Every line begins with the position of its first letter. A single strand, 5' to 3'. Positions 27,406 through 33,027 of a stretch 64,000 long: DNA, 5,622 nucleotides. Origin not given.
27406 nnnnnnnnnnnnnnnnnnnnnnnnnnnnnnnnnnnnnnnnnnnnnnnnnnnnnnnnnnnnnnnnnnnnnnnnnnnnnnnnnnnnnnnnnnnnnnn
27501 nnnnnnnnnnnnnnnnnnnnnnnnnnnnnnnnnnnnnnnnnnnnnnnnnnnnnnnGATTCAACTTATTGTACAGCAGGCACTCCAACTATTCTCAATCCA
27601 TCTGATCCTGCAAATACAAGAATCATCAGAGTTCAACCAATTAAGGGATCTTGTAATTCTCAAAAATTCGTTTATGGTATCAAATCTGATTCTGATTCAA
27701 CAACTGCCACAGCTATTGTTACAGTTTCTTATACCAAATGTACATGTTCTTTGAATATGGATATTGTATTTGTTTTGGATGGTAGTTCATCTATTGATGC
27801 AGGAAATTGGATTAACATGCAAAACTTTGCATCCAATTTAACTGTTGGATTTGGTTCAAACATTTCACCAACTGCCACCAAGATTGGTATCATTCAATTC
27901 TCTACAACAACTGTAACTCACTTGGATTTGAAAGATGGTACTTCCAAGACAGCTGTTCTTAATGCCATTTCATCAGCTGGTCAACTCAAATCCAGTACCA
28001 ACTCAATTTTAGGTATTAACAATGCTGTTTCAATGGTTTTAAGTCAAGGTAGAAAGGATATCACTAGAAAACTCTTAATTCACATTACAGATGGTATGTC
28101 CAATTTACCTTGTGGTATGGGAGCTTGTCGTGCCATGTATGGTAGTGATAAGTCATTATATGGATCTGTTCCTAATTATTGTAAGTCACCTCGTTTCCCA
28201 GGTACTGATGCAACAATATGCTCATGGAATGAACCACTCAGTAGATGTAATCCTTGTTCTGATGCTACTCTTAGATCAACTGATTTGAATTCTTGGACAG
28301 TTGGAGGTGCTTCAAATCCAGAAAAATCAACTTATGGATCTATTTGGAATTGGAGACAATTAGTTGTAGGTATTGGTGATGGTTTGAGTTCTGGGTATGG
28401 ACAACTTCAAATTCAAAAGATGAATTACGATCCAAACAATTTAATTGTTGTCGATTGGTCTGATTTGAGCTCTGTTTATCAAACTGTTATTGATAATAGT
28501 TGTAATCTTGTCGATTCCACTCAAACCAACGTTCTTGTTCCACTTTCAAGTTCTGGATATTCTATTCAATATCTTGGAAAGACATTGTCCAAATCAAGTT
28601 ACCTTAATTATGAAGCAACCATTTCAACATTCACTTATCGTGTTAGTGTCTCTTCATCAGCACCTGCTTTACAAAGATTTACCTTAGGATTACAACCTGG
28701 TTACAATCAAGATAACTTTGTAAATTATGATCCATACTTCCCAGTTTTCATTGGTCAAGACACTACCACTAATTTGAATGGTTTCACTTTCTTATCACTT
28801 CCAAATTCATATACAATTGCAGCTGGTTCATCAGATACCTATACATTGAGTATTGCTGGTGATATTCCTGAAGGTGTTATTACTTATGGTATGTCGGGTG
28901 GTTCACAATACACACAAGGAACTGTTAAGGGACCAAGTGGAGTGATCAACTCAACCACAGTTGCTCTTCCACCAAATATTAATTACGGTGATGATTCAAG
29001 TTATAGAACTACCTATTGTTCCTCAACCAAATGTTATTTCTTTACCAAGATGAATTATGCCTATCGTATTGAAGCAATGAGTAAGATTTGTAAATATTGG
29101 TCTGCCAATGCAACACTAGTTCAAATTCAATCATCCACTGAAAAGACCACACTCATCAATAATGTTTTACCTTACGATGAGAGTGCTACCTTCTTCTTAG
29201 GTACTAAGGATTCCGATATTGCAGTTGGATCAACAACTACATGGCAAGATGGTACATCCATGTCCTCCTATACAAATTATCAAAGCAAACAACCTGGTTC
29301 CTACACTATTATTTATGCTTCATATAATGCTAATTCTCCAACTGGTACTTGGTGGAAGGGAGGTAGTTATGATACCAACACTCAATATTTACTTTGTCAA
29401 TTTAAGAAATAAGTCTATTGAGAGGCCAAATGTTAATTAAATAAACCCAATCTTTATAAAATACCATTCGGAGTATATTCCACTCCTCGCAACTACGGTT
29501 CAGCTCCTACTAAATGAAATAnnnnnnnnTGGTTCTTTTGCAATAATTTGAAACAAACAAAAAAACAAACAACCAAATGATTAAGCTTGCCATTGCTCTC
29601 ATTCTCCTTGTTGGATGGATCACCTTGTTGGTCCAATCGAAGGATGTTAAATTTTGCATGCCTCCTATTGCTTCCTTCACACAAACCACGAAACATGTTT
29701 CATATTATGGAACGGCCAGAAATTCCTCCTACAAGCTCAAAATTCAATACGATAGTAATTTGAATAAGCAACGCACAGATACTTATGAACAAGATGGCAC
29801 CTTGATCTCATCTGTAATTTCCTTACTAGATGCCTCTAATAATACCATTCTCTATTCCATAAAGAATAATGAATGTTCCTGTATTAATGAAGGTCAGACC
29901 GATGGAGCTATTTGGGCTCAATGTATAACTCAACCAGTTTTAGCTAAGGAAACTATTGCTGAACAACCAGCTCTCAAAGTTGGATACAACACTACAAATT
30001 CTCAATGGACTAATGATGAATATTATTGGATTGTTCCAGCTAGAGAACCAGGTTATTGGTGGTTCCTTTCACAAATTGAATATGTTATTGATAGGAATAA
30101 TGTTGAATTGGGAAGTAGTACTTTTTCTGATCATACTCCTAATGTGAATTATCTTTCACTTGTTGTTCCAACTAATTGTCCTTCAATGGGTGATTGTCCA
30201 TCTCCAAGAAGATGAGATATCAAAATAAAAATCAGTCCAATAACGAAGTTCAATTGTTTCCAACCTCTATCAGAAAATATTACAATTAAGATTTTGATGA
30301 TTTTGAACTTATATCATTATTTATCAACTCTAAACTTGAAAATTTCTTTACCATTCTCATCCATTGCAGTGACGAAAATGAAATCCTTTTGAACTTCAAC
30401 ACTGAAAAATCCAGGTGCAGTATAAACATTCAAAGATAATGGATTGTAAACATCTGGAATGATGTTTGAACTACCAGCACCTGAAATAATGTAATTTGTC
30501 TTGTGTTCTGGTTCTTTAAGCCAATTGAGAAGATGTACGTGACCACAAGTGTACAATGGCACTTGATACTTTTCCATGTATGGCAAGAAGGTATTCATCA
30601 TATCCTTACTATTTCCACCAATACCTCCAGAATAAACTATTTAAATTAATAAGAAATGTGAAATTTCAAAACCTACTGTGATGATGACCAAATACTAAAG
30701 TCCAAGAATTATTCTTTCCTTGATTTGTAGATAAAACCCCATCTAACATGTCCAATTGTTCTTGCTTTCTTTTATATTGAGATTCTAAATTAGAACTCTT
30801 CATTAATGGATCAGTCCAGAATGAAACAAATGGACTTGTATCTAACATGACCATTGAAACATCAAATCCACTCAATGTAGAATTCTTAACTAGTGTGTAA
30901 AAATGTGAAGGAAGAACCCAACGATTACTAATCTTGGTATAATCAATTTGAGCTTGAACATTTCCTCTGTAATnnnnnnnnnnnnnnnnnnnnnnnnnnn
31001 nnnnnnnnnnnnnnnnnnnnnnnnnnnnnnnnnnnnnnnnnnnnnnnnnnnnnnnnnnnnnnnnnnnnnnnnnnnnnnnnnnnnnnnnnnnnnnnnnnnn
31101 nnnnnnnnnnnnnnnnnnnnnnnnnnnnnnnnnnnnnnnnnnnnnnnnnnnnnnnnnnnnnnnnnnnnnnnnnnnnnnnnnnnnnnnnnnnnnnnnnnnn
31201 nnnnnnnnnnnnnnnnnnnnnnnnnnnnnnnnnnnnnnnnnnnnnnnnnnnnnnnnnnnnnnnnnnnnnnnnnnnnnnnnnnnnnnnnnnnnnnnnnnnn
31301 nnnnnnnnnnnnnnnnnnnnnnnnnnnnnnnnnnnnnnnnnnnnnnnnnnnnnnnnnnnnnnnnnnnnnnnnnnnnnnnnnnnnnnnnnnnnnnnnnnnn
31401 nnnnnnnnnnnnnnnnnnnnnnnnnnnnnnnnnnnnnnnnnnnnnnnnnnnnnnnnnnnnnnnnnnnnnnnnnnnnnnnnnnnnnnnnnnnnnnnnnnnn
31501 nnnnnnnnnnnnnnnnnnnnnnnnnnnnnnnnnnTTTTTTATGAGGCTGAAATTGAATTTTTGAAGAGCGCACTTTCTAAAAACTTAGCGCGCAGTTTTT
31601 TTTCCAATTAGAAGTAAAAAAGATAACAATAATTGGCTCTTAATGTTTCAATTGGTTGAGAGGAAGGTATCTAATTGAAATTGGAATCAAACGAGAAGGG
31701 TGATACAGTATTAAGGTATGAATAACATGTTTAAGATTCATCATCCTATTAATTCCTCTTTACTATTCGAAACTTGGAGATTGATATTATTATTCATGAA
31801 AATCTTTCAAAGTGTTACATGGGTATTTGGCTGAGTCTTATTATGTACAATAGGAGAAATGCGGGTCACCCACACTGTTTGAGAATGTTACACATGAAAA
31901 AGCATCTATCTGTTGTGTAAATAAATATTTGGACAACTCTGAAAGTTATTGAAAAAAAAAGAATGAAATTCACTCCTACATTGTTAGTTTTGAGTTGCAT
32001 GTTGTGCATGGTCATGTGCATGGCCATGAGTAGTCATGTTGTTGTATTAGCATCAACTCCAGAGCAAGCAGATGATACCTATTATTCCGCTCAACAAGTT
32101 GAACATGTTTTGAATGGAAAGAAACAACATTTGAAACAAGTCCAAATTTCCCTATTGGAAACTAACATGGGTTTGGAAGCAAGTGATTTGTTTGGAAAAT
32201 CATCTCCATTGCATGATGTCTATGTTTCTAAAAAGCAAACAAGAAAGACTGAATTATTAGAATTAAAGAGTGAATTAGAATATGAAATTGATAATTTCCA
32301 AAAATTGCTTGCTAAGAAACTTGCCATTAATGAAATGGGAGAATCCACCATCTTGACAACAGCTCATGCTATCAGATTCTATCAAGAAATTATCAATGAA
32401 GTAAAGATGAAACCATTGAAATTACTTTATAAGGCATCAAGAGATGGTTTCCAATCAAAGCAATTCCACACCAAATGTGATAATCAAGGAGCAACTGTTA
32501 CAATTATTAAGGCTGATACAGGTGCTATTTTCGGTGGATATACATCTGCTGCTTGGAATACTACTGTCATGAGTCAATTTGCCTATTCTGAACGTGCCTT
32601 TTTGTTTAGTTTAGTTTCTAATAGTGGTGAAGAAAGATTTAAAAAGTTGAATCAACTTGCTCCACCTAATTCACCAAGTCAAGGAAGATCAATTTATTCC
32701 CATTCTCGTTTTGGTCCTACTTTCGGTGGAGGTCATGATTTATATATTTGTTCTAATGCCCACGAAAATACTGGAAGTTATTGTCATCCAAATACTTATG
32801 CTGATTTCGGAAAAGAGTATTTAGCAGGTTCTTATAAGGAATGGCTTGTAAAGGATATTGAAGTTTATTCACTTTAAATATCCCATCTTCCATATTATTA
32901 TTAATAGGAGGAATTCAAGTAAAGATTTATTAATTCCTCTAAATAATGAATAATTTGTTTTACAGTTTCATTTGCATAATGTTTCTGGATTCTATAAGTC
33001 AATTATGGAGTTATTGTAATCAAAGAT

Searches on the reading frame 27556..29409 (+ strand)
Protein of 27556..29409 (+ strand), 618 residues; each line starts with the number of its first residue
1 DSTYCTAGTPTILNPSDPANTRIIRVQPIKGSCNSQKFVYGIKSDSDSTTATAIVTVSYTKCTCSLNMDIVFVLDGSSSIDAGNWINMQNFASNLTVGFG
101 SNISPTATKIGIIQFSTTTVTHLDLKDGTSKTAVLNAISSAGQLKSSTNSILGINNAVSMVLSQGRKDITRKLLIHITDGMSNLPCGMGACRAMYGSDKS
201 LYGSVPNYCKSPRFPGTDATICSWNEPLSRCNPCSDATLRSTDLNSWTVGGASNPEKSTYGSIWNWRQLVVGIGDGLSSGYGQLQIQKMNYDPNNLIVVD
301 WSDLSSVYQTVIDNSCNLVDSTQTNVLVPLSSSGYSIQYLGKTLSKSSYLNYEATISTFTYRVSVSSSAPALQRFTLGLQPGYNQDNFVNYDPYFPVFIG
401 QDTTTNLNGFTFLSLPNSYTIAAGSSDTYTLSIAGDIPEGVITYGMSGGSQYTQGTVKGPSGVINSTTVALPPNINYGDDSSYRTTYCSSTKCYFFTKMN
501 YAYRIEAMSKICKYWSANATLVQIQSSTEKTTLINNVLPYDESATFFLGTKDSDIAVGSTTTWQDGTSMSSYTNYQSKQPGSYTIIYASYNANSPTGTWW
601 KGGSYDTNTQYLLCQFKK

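Call 11: find_homologous_proteins(query=window:27556-29409:+)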
Query window:27556-29409:+ (618 aa): 2 proteins with E <= 0.001 among 8000 candidates.
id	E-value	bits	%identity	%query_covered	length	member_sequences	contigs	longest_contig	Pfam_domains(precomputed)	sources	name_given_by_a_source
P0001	4.4e-245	833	59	100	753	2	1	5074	PF00092.35,PF17803.8,PF13519.13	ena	-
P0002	9.2e-8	49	28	22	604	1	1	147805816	PF13768.13,PF00092.35,PF13519.13,PF07002.23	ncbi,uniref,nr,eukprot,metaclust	ncbi:collagen alpha-6(VI) chain [Octopus bimaculoides]|uniref:VWFA domain-containing protein n=1 Tax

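Call 22: find_encoding_contigs(protein=P0001, flank=10000, max_places=10)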
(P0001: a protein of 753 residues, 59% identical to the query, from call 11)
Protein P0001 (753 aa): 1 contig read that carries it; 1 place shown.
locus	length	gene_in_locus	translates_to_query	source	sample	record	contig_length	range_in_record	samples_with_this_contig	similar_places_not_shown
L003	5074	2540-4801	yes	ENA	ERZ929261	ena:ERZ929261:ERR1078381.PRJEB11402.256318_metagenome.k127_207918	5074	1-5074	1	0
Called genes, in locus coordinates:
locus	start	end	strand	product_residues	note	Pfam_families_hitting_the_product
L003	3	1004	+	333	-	?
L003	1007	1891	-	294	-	PF14906:DUF4495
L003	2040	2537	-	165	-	-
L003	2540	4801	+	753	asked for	PF17803:Cadherin_4 (weak), PF00092:VWA, PF13519:VWA_2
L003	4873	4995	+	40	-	-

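Call 54: predict_structure(alignment_id=A1)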
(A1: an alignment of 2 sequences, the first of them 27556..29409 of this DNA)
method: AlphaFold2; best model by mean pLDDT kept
length: 618 residues; sequences in the alignment: 2
mean_pLDDT: 32.7   pTM: 0.25
mean pLDDT of the five models: 32.7, 31.1, 30.4, 30.1, 28.7
residues with pLDDT >= 90: 0; 70-90: 0; 50-70: 39; < 50: 579
segments of 3 or more residues with pLDDT < 50: 1-334, 347-355, 368-371, 373-419, 438-618
pLDDT, mean of each block of 10 residues (from residue 1): 27 28 31 32 31 32 33 33 36 36 34 32 32 40 33 34 29 24 29 34 35 33 26 24 23 24 22 24 22 23 25 24 25 47 47 47 52 47 38 33 32 40 57 50 39 31 24 25 34 35 33 35 37 34 35 32 36 26 25 27 29 26
secondary structure, 60 per line:
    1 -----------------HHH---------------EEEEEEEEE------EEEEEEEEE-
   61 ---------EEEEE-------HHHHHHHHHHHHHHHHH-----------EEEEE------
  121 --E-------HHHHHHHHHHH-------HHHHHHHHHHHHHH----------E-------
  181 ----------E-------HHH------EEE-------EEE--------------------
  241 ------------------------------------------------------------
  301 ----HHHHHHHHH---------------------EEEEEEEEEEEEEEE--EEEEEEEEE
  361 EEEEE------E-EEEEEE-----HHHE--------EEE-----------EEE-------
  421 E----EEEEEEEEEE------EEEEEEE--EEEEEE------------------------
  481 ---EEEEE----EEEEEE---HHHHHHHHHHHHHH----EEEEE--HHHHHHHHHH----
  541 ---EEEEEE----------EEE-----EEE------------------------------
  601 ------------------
elements in order: E36-44 E51-59 E70-74 H82-98 E110-114 H131-141 H149-162 E208-210 E218-220 H305-313 E335-349 E352-365 E374-379 E397-399 E411-413 E426-435 E442-448 E451-456 E484-488 E493-498 H502-515 E520-524 H527-536 E544-549 E560-562 E568-570
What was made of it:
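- Tried and rejected: A structure prediction of the C-terminal 618 aa from a two-sequence alignment gave pLDDT 32.7, so I did no fold search (call 54).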

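Call 57: find_related_loci(query=A1, collection=metagenome_contigs, flank=10000)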
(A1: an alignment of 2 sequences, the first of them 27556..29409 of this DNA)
Query A1 (618 aa) in metagenome_contigs; peptide patterns used: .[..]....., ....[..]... (x = any residue, [..] = any of these).
600 stretches matched a pattern, but none encodes a relative of the query by tblastn (E <= 1e-3).

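Call 58: search_protein_representatives(protein=window:27556-29409:+)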
Query: 618 residues. Proteins with E-value up to 0.001 (for the whole library): 1121; up to 1e-10: 289; up to 1e-30: 40. The best 150 are listed.
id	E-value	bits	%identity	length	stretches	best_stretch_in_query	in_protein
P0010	0.0e+00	1383.4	100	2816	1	1-618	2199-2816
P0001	1.4e-245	832.9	60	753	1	1-606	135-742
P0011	1.4e-188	644.7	53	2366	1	3-614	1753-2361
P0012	3.8e-183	626.7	32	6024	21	53-183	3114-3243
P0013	1.0e-133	463.5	54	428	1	68-475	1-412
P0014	3.1e-131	455.3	42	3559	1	1-616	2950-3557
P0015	4.2e-116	405.3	42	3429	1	28-617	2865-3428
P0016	4.8e-70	253.2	29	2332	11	59-185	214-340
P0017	1.0e-66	242.2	29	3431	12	67-182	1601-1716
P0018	2.7e-45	171.5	30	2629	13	51-182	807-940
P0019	2.8e-45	171.4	30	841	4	41-184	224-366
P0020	1.1e-42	162.8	27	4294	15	56-140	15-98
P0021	1.2e-42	162.7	32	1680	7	68-183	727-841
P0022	1.6e-42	162.3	35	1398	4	50-182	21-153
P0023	6.1e-42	160.4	28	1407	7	62-181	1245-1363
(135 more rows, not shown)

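Call 59: list_cluster_members(proteins=[P0010, P0011, P0013, P0014, P0015, P0001, P0012])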
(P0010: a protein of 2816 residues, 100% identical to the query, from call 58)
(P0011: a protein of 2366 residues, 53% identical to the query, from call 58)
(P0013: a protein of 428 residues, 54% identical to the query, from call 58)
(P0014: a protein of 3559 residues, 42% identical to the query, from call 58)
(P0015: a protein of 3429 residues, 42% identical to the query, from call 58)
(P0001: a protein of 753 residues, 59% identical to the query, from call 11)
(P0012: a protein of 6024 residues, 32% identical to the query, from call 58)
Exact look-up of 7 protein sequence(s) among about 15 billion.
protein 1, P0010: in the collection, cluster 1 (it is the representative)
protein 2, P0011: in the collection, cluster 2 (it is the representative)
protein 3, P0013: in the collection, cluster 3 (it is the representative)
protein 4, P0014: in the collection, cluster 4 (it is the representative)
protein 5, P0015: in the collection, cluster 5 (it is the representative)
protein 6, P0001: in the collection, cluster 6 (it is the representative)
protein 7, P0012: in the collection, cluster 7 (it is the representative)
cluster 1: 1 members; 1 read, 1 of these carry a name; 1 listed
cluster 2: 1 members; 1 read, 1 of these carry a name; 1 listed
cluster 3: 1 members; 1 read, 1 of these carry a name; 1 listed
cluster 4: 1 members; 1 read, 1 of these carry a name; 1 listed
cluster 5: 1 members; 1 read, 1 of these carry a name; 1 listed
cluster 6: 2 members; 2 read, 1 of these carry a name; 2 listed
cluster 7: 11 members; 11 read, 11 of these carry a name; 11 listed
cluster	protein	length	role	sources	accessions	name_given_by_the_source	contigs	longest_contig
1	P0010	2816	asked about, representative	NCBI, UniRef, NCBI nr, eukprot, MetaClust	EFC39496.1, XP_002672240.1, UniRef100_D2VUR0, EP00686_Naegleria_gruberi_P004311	predicted protein [Naegleria gruberi] | Predicted protein n=1 Tax=Naegleria gruberi TaxID=5762 RepID=D2VUR0_NAEGR | uncharacterized protein NAEGRDRAFT_72752 [Naegleria gruberi]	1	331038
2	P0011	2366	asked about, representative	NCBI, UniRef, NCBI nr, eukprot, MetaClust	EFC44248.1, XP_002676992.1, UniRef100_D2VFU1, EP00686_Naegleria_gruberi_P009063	predicted protein [Naegleria gruberi] | Predicted protein n=1 Tax=Naegleria gruberi TaxID=5762 RepID=D2VFU1_NAEGR | uncharacterized protein NAEGRDRAFT_79811 [Naegleria gruberi]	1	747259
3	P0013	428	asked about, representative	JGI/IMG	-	hypothetical protein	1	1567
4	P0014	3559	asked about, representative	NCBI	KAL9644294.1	hypothetical protein ABK040_005755 [Willaertia magna]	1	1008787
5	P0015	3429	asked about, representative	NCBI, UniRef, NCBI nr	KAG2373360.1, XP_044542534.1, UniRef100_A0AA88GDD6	hypothetical protein C9374_012226 [Naegleria lovaniensis] | Tandem-95 repeat protein n=1 Tax=Naegleria lovaniensis TaxID=51637 RepID=A0AA88GDD6_NAELO | uncharacterized protein C9374_012226 [Naegleria lovaniensis]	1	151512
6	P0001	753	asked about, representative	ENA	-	-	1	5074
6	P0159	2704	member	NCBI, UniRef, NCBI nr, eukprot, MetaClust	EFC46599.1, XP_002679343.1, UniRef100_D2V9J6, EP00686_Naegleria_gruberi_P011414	hypothetical protein NAEGRDRAFT_79080 [Naegleria gruberi] | Tandem-95 repeat protein n=1 Tax=Naegleria gruberi TaxID=5762 RepID=D2V9J6_NAEGR | uncharacterized protein NAEGRDRAFT_79080 [Naegleria gruberi]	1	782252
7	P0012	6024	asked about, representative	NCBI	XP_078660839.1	uncharacterized protein LOC144905190 isoform X3 [Branchiostoma floridae x Branchiostoma ...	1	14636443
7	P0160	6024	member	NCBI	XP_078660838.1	uncharacterized protein LOC144905190 isoform X2 [Branchiostoma floridae x Branchiostoma ...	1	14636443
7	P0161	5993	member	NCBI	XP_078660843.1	uncharacterized protein LOC144905190 isoform X7 [Branchiostoma floridae x Branchiostoma ...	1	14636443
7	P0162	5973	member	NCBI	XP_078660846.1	uncharacterized protein LOC144905190 isoform X9 [Branchiostoma floridae x Branchiostoma ...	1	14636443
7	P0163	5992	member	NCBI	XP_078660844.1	uncharacterized protein LOC144905190 isoform X8 [Branchiostoma floridae x Branchiostoma ...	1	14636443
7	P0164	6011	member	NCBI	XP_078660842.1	uncharacterized protein LOC144905190 isoform X6 [Branchiostoma floridae x Branchiostoma ...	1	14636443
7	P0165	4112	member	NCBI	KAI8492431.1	biological adhesion, partial [Branchiostoma belcheri]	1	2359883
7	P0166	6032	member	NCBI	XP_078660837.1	uncharacterized protein LOC144905190 isoform X1 [Branchiostoma floridae x Branchiostoma ...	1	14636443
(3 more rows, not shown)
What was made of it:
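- The family has at least three diverged paralogues in N. gruberi, so duplication has happened before (calls 58, 59).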

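Call 60: find_encoding_contigs(protein=P0015, flank=10000, max_places=5)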
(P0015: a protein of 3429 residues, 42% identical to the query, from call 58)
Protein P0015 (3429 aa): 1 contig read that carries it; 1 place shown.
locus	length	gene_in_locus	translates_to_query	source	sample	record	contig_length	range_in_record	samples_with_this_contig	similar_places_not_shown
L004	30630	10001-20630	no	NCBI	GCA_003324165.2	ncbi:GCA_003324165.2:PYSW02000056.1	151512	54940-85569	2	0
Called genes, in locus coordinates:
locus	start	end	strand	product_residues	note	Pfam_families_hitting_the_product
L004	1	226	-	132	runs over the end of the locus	-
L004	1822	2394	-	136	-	PF03847:TFIID_20kDa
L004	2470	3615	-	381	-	-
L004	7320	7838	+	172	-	PF21008:AIF-1, PF00036:EF-hand_1, PF13405:EF-hand_6, PF13499:EF-hand_7, PF13833:EF-hand_8, PF13499:EF-hand_7, PF14658:EF-hand_9, PF13833:EF-hand_8, +7 more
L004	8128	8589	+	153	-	-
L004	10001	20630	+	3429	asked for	PF17963:Big_9, PF17803:Cadherin_4, PF17963:Big_9, PF17963:Big_9, PF17892:Cadherin_5, PF17963:Big_9, PF17963:Big_9, PF17803:Cadherin_4, +20 more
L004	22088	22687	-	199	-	PF13475:DUF4116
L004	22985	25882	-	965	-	PF17781:RPN1_RPN2_N, PF13646:HEAT_2 (faint), PF01851:PC_rep (weak), PF18051:RPN1_C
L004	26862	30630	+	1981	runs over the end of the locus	PF25474:TPR_TmcB, PF13426:PAS_9, PF00211:Guanylate_cyc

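Call 62: find_encoding_contigs(protein=P0014, flank=10000, max_places=5)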
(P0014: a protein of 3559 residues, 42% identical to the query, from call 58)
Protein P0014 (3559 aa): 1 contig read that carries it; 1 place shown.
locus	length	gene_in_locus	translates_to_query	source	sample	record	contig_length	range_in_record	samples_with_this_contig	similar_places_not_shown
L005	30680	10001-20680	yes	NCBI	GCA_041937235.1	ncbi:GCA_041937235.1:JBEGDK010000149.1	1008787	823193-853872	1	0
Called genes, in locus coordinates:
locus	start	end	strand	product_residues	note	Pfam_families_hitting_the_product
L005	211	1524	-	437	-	PF14299:PP2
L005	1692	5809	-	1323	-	PF00615:RGS (weak)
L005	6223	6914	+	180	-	-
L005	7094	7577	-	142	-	PF01632:Ribosomal_L35p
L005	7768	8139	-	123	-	-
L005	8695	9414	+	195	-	-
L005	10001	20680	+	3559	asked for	PF17963:Big_9, PF17892:Cadherin_5, PF17963:Big_9, PF17803:Cadherin_4, PF17963:Big_9, PF17803:Cadherin_4, PF17892:Cadherin_5, PF17963:Big_9, +34 more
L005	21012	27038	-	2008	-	PF01909:NTP_transf_2 (weak), PF22600:MTPAP-like_central, PF03828:PAP_assoc, PF17216:Rrp44_CSD1 (weak), PF17849:OB_Dis3, PF00773:RNB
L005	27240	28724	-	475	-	PF02812:ELFV_dehydrog_N, PF00208:ELFV_dehydrog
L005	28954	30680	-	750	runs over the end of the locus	PF00135:COesterase, PF20434:BD-FAE, PF00326:Peptidase_S9, PF00561:Abhydrolase_1, PF12146:Hydrolase_4 (weak)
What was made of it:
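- On Recent tandem gene duplication (collapsed paralogue): The N. lovaniensis (L004) and W. magna (L005) homologues are single within 10 kb on either side (calls 60, 62).
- Homologous genes in the N. lovaniensis and Willaertia magna assemblies (contigs of 0.15 and 1.0 Mb) are single, with no tandem copy within 10 kb on either side (calls 60, 62). Homologues in N. lovaniensis and W. magna have no tandem copy (calls 60, 62).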

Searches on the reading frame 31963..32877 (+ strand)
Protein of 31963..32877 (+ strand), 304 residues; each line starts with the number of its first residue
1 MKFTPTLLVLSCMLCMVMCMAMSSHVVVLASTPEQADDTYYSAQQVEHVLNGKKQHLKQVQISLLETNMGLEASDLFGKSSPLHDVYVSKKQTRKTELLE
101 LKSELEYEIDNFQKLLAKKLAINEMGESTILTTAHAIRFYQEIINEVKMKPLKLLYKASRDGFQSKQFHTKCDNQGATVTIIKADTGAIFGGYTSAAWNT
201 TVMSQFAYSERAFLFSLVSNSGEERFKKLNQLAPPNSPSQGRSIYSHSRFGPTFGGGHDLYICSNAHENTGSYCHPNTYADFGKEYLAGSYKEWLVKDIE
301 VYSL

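Call 13: search_protein_families(library=pfam, proteins=[window:31963-32877:+], max_evalue=0.001)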
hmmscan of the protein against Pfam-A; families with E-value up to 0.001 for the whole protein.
window:31963-32877:+ (304 aa): 1 family
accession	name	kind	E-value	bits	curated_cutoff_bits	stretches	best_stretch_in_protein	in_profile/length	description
PF07534.22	TLD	-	1.4e-24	87.4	24.5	1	126-303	3-168/170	TLDc domain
